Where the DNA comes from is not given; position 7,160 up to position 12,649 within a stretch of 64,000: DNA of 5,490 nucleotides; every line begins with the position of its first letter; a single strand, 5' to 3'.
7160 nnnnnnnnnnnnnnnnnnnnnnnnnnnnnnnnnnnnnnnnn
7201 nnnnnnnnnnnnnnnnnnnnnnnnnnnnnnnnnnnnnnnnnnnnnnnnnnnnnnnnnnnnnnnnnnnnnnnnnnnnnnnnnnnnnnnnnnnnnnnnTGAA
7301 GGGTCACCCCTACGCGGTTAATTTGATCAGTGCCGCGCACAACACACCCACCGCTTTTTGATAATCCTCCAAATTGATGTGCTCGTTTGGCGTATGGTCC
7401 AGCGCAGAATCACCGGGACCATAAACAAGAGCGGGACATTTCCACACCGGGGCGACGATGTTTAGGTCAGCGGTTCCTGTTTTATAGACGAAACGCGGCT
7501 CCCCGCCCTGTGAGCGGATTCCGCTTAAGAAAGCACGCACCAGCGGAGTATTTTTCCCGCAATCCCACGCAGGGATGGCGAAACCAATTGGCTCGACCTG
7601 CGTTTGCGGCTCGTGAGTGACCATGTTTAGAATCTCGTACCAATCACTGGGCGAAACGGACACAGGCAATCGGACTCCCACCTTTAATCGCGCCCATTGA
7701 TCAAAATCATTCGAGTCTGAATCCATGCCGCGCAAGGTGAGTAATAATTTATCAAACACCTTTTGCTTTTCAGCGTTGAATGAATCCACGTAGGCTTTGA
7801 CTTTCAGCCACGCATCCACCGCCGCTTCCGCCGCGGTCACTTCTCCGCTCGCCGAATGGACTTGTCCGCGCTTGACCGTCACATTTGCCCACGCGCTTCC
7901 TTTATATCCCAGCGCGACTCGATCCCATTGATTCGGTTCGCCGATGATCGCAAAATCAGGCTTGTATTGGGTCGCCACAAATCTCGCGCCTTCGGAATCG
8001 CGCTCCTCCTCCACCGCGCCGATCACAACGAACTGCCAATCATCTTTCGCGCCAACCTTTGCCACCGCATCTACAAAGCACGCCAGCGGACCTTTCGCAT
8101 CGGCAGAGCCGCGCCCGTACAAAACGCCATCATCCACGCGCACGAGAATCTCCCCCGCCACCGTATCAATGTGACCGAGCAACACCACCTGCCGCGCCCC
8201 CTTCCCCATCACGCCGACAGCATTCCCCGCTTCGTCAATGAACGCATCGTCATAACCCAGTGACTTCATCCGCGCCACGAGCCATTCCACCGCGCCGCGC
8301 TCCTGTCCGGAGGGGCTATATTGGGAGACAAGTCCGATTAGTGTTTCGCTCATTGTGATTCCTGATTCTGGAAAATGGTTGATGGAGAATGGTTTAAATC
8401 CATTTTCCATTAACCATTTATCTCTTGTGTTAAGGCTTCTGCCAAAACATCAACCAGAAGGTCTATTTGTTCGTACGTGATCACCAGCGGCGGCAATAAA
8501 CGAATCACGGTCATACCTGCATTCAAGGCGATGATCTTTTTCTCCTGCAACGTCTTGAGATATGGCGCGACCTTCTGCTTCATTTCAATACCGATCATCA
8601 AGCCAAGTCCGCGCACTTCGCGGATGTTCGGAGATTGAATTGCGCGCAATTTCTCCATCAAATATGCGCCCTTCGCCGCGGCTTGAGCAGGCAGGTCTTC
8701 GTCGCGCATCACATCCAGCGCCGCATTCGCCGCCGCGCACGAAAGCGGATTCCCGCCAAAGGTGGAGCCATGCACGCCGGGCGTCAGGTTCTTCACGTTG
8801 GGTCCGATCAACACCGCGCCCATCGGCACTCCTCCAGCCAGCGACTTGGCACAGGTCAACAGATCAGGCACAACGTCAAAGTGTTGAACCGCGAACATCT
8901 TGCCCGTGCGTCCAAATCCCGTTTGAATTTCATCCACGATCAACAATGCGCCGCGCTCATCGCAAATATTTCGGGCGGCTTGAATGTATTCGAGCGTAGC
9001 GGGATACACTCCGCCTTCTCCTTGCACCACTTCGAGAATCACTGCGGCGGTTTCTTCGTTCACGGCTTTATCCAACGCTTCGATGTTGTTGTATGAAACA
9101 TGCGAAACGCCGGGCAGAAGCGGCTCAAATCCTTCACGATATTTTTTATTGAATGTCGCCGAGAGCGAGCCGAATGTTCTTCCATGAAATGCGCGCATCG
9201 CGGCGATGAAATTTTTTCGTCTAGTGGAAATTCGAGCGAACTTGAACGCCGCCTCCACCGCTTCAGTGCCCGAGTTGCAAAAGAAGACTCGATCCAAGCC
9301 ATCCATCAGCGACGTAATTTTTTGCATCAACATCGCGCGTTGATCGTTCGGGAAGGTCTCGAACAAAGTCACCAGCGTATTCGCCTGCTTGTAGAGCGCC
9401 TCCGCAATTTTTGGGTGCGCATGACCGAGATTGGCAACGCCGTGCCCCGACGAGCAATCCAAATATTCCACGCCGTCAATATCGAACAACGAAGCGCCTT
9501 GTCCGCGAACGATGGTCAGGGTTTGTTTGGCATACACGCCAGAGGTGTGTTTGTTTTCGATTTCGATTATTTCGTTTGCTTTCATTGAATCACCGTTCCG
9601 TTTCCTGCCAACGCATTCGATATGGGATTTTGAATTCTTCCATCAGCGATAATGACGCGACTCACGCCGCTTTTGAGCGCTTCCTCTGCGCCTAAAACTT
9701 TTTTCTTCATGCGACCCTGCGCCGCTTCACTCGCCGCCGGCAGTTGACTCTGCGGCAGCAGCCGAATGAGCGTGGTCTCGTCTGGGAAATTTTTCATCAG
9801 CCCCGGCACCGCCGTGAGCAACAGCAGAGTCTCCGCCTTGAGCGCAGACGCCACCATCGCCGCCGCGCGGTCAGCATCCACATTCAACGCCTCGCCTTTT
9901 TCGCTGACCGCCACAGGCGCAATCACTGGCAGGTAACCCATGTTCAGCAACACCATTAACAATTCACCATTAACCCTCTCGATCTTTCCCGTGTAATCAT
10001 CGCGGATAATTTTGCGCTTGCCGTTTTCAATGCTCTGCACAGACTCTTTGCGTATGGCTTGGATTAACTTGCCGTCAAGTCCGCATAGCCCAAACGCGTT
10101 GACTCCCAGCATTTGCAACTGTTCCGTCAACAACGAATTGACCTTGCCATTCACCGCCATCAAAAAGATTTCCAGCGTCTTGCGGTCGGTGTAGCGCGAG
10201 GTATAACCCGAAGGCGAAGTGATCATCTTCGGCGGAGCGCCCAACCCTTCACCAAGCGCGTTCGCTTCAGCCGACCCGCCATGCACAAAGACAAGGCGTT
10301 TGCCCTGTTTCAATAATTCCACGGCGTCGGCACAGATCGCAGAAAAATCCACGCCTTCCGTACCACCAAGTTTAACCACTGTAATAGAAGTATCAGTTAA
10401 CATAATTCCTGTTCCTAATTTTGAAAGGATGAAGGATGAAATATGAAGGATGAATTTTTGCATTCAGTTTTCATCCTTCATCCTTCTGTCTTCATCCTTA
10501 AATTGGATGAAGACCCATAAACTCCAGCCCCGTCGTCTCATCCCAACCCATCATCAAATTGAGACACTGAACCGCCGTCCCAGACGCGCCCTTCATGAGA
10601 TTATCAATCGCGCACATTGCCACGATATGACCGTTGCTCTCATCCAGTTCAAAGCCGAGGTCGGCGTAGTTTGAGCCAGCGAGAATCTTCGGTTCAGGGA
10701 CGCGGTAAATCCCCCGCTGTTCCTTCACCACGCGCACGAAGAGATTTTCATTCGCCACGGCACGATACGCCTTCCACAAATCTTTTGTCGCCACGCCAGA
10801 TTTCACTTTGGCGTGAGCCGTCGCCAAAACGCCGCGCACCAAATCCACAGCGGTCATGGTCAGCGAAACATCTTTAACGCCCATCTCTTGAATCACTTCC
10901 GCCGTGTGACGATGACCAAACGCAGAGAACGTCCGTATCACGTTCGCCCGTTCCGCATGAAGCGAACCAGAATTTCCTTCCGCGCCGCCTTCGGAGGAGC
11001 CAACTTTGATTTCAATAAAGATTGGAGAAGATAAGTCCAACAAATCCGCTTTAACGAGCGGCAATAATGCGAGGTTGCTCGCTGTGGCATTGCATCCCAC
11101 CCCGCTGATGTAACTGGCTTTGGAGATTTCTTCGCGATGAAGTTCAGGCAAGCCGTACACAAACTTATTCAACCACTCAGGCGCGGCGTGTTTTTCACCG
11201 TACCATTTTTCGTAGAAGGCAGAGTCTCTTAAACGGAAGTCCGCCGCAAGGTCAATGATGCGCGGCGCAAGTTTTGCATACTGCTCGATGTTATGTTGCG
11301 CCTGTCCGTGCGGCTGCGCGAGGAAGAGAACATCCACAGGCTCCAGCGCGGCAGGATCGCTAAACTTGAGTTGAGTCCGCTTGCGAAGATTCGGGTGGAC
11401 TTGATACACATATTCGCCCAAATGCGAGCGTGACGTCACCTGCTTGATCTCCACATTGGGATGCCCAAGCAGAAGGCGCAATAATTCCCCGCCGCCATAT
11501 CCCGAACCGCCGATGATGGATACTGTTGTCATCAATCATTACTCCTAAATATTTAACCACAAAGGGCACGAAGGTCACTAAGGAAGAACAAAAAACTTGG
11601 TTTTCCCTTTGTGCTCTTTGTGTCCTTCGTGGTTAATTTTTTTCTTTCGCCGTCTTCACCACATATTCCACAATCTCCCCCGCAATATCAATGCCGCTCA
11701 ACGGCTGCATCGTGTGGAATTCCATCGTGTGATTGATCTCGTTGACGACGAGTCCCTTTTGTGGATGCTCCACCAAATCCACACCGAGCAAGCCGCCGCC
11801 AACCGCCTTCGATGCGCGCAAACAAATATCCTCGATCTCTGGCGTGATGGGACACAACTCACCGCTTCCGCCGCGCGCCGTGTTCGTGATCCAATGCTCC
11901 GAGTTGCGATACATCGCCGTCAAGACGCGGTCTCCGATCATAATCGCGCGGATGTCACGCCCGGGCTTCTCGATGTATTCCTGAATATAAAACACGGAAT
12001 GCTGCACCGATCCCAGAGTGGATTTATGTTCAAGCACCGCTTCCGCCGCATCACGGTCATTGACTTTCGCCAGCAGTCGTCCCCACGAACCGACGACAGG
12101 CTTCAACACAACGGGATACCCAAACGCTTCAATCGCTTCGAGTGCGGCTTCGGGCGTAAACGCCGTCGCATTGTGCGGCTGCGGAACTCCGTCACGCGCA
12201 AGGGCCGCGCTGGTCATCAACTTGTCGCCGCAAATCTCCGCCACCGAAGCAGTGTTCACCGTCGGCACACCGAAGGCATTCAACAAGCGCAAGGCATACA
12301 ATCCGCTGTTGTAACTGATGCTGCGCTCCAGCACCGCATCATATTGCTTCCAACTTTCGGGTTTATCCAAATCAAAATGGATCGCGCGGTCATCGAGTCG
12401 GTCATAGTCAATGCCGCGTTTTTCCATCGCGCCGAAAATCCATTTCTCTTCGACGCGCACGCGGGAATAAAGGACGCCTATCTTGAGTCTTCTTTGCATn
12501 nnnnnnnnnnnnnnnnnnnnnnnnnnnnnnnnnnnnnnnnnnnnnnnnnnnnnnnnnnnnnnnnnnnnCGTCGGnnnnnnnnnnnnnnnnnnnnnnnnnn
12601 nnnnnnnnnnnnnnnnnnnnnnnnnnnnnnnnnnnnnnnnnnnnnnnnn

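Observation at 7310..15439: LysW carrier-protein pathway joined to argG-argH: a bacterial LysW-dependent arginine operon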

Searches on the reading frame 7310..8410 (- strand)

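Call 3: search_protein_families(library=ncbifam, proteins=[window:7310-8410:-])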
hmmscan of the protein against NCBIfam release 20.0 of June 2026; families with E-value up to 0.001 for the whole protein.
window:7310-8410:- (366 aa): 39 families (the best 25 are shown)
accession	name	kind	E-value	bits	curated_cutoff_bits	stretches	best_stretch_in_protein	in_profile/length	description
NF003367.0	PRK04443.1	equivalog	6.2e-115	384.2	363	1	21-365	10-346/349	[LysW]-lysine hydrolase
TIGR01902.1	dapE-lys-deAc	subfamily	3e-91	306.2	163.1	1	24-364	3-337/340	N-acetyl-ornithine/N-acetyl-lysine deacetylase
NF001747.0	PRK00466.1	equivalog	5.5e-44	150.4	288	1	22-364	14-342/346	N-acetyl-lysine deacetylase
NF009555.0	PRK13004.1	equivalog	1.5e-30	106.4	321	1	20-190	17-201/399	YgeY family selenium metabolism-linked hydrolase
NF006399.0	PRK08651.1-2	equivalog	8.5e-27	94.2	381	2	34-210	24-215/405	succinyl-diaminopimelate desuccinylase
TIGR01910.1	DapE-ArgE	subfamily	4.2e-25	88.7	217.6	1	21-354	4-371/373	ArgE/DapE family deacylase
TIGR03526.1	selenium_YgeY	hypoth_equivalog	3.7e-24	85.3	321.5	1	20-190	15-199/395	YgeY family selenium metabolism-linked hydrolase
TIGR01892.1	AcOrn-deacetyl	equivalog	4.6e-22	78.5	297.7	1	40-357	20-361/365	acetylornithine deacetylase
TIGR01900.1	dapE-gram_pos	equivalog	5.8e-21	74.8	304.2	1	21-357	6-346/351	succinyl-diaminopimelate desuccinylase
NF006400.0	PRK08651.1-3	equivalog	3.8e-19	68.8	374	2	92-188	111-213/410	succinyl-diaminopimelate desuccinylase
NF006404.0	PRK08652.1-2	equivalog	5.6e-19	68.2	348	1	25-212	8-193/332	acetylornithine deacetylase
NF006402.0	PRK08651.1-5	equivalog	3.3e-18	65.8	369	1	43-217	27-208/369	succinyl-diaminopimelate desuccinylase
NF003474.0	PRK05111.1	equivalog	2.7e-17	62.8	460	1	63-358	63-374/383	acetylornithine deacetylase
NF009557.0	PRK13009.1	equivalog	9.5e-17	61.2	284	1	24-353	9-363/377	succinyl-diaminopimelate desuccinylase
NF005710.0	PRK07522.1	subfamily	1.1e-15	57.7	412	1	88-220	93-234/391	acetylornithine deacetylase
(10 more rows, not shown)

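Call 4: search_protein_families(library=pfam, proteins=[window:7310-8410:-])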
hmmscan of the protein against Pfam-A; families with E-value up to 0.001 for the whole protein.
window:7310-8410:- (366 aa): 1 family
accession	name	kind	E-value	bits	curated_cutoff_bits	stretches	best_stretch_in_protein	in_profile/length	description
PF01546.33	Peptidase_M20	-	1.3e-24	87.7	24.6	1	77-361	2-204/206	Peptidase family M20/M25/M40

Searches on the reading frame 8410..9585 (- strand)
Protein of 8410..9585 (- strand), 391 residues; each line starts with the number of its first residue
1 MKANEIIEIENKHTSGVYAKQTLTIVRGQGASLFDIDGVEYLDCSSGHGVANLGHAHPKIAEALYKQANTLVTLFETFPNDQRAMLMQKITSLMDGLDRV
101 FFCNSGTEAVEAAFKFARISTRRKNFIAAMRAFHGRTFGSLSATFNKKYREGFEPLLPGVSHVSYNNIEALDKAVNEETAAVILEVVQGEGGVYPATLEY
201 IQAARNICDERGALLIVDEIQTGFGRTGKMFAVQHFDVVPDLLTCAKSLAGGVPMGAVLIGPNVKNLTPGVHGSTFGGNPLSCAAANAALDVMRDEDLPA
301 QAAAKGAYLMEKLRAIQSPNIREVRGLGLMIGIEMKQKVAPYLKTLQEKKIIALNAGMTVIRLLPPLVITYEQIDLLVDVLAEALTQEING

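Call 3: search_protein_families(library=ncbifam, proteins=[window:8410-9585:-])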
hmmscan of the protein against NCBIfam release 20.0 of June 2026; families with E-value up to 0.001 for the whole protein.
window:8410-9585:- (391 aa): 71 families (the best 25 are shown)
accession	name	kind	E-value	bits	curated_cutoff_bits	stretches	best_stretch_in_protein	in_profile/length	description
NF042418.1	LysJ_Th_th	equivalog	1.6e-150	501.4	700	1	6-385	3-385/386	[LysW]-aminoadipate semialdehyde transaminase LysJ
TIGR00707.1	argD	subfamily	2.7e-137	457.7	410.05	1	17-385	5-380/381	acetylornithine/succinylornithine family transaminase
NF002874.0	PRK03244.1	equivalog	3.3e-126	421.3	457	1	12-387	16-394/399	acetylornithine transaminase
NF002797.0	PRK02936.1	equivalog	2.8e-124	414.8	496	1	17-388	7-380/385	acetylornithine transaminase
NF045491.1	LysJ_Sulfobales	equivalog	1.8e-120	402.4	700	1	17-386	6-378/386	[LysW]-aminoadipate semialdehyde/glutamate semialdehyde transaminase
NF002325.0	PRK01278.1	subfamily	3.7e-116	388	372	1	12-387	4-388/395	acetylornithine transaminase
NF004426.0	PRK05769.1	equivalog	5.8e-110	368.1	552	1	2-387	16-439/441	acetyl ornithine aminotransferase family protein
NF003273.0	PRK04260.1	equivalog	4.8e-108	361.1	616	1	18-384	8-374/376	acetylornithine transaminase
NF003468.0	PRK05093.1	subfamily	3.1e-106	355.5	522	1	16-388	18-402/405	acetylornithine/succinyldiaminopimelate transaminase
NF005993.0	PRK08117.1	subfamily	1e-104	350.5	574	2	176-387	205-429/433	aspartate aminotransferase family protein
TIGR03246.1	arg_catab_astC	subfamily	1.6e-102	343.5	609.95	1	16-387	12-395/397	acetylornithine/succinylornithine family transaminase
NF003087.0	PRK04013.1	equivalog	7.3e-102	341.2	528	1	20-375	5-348/364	acetylornithine/acetyl-lysine aminotransferase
NF003145.0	PRK04073.1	equivalog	8.7e-100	334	656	1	2-383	3-393/396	ornithine--oxo-acid transaminase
NF008570.0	PRK11522.1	equivalog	3.7e-98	329.1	612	1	28-386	75-455/464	putrescine aminotransferase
NF009047.0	PRK12381.1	subfamily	1.1e-96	324.1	630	1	16-387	16-399/406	bifunctional succinylornithine transaminase/acetylornithine transaminase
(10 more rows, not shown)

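Call 4: search_protein_families(library=pfam, proteins=[window:8410-9585:-])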
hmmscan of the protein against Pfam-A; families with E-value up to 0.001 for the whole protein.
window:8410-9585:- (391 aa): 3 families
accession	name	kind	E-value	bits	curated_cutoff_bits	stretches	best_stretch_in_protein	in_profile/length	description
PF00202.27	Aminotran_3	-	1.8e-119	399.5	30.5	1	22-385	10-403/403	Aminotransferase class-III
PF00155.27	Aminotran_1_2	-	0.00021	21.1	19.7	1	163-352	118-329/361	Aminotransferase class I and II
PF01212.27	Beta_elim_lyase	-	0.00041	20.2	27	0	92-264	42-214/288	Beta-eliminating lyase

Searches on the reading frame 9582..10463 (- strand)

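Call 3: search_protein_families(library=ncbifam, proteins=[window:9582-10463:-])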
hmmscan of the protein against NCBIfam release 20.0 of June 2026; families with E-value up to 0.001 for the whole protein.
window:9582-10463:- (293 aa): 15 families
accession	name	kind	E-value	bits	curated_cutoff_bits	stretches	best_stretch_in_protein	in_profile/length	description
NF010659.0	PRK14058.1-1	equivalog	1.9e-116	387.9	223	1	28-293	2-267/267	[LysW]-aminoadipate kinase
NF010661.0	PRK14058.1-3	equivalog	2.7e-75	253.1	251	1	28-292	3-270/283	acetylglutamate/acetylaminoadipate kinase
TIGR00761.1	argB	equivalog_domain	1.4e-60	204.7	151.3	1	28-272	2-231/231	acetylglutamate kinase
NF010662.0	PRK14058.1-4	equivalog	1.3e-59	201.6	194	1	28-292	2-261/264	[LysW]-aminoadipate/[LysW]-glutamate kinase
NF010660.0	PRK14058.1-2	equivalog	9.7e-42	143.5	241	1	28-273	2-240/249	[LysW]-aminoadipate/[LysW]-glutamate kinase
TIGR01890.1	N-Ac-Glu-synth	equivalog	5.2e-18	65.2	202.85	1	29-275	21-257/429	amino-acid N-acetyltransferase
NF003641.0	PRK05279.1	equivalog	3.2e-16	59.2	344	1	29-274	29-268/441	amino-acid N-acetyltransferase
TIGR01027.1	proB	equivalog_domain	2.7e-08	33.4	186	1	169-286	117-243/363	glutamate 5-kinase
TIGR00746.1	arcC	equivalog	2.2e-07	30.3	358.25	1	173-279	187-296/309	carbamate kinase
NF003387.0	PRK04531.1-2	equivalog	3.2e-07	29.2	426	1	28-235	39-227/441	acetylglutamate kinase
NF009008.0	PRK12354.1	subfamily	1.9e-06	27.2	361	1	176-275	184-283/308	carbamate kinase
NF040647.1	IPPK_Arch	equivalog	3.4e-06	26.5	120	1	129-292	85-259/259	isopentenyl phosphate kinase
TIGR01092.1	P5CS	equivalog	3.4e-06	25.6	796.75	1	184-288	156-267/715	delta l-pyrroline-5-carboxylate synthetase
NF006926.0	PRK09411.1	equivalog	7.3e-05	22.1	416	1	183-292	188-295/297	carbamate kinase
NF003386.0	PRK04531.1-1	equivalog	0.00022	20.3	417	1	157-224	154-221/442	acetylglutamate kinase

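Call 4: search_protein_families(library=pfam, proteins=[window:9582-10463:-])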
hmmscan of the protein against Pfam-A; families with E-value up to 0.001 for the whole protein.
window:9582-10463:- (293 aa): 1 family
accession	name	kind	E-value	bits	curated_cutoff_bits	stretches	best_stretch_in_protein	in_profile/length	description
PF00696.33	AA_kinase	-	3.5e-40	138.6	24.9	1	27-274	2-234/234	Amino acid kinase family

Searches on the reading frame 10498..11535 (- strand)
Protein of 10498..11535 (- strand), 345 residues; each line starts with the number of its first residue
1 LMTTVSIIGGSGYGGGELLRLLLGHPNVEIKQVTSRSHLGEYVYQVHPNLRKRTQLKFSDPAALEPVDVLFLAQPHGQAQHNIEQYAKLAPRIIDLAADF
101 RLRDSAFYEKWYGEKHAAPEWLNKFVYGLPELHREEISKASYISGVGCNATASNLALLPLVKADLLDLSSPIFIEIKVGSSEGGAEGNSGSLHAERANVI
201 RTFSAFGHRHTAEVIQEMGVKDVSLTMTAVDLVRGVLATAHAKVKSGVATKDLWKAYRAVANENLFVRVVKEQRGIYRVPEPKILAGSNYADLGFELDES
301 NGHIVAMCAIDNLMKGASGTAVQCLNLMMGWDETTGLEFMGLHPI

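Call 3: search_protein_families(library=ncbifam, proteins=[window:10498-11535:-])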
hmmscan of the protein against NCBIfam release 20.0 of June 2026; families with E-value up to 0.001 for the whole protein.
window:10498-11535:- (345 aa): 4 families
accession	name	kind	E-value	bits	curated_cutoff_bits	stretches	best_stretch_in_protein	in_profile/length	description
TIGR01850.1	argC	equivalog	6.2e-112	374.2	233.6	1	4-344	2-345/345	N-acetyl-gamma-glutamyl-phosphate reductase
TIGR01851.1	argC_other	equivalog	2e-20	73.3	229.85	1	123-330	87-309/310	N-acetyl-gamma-glutamyl-phosphate reductase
NF006416.0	PRK08664.1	subfamily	2.7e-07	30.1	232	1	2-103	3-113/350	aspartate-semialdehyde dehydrogenase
TIGR00978.1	asd_EA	equivalog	0.0001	21.5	301.2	0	5-105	3-113/342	aspartate-semialdehyde dehydrogenase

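Call 4: search_protein_families(library=pfam, proteins=[window:10498-11535:-])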
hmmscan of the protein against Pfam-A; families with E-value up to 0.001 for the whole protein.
window:10498-11535:- (345 aa): 2 families
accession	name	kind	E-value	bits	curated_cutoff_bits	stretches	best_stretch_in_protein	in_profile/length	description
PF22698.1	Semialdhyde_dhC_1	-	1.6e-37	129.4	27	1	148-312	1-165/165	Semialdehyde dehydrogenase, dimerisation domain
PF01118.30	Semialdhyde_dh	-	2.3e-28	99.5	26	1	5-140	2-121/121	Semialdehyde dehydrogenase, NAD binding domain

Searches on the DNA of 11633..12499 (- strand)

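Call 71: search_rna_families(sources=[L058, L014, L017, L018, L043, L069, L080], threshold=gathering)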
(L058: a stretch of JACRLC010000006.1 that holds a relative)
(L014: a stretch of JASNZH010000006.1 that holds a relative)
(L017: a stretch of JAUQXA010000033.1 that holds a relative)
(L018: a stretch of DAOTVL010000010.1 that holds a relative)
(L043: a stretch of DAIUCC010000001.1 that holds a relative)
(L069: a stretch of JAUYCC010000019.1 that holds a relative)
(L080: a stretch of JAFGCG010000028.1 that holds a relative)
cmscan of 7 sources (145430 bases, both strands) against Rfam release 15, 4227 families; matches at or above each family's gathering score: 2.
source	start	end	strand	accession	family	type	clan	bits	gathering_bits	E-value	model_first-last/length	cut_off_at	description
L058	17966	18085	-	RF00162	SAM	Cis-reg; riboswitch;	CL00012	87.1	44.4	6.3e-19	1-108/108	no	SAM riboswitch aptamer (S box leader)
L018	17491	17652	-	RF00162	SAM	Cis-reg; riboswitch;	CL00012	72.9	44.4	8.8e-15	1-108/108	no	SAM riboswitch aptamer (S box leader)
